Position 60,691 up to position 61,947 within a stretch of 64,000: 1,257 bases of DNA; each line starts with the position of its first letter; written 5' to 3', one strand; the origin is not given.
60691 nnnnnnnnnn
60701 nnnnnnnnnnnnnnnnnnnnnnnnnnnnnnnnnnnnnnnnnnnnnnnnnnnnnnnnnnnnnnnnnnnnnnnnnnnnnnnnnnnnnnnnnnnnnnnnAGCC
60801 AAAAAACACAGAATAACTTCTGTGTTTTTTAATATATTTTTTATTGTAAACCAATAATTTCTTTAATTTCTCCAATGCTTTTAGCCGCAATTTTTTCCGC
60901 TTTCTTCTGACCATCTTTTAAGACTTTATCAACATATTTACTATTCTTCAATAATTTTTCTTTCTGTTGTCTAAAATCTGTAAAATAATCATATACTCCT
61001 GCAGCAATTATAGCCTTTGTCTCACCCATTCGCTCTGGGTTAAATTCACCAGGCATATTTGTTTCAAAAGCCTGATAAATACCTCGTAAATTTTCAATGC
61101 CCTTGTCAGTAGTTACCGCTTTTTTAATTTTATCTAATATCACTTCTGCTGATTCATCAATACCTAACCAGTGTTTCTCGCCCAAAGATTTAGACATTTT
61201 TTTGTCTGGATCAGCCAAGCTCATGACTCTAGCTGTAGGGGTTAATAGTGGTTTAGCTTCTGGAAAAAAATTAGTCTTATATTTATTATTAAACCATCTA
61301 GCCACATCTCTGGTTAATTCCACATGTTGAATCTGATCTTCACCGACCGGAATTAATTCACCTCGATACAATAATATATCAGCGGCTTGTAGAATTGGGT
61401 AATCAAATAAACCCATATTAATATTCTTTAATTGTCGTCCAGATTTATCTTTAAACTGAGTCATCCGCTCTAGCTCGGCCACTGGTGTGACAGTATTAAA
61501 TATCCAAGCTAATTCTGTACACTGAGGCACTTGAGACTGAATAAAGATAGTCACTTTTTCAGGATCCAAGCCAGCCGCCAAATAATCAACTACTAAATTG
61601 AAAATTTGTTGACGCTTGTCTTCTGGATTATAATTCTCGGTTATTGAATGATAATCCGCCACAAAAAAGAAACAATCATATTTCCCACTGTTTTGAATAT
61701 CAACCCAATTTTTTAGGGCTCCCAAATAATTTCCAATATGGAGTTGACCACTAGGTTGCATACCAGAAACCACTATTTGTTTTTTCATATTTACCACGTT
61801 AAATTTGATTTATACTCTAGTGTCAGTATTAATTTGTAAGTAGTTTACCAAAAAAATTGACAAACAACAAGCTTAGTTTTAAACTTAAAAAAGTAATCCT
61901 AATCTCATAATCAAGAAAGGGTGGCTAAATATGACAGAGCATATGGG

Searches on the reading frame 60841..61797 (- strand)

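Call 68: search_protein_families(library=pfam, proteins=[window:60841-61797:-], max_evalue=0.001)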
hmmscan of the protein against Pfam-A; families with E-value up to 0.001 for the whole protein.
window:60841-61797:- (318 aa): 2 families
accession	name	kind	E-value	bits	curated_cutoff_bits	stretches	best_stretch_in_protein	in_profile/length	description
PF00579.31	tRNA-synt_1b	-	8.2e-67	226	21.1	1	6-235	5-231/292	tRNA synthetases class I (W and Y)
PF18481.7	DUF5616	-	7.9e-05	23.4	27.6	1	46-127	37-117/140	Domain of unknown function (DUF5616)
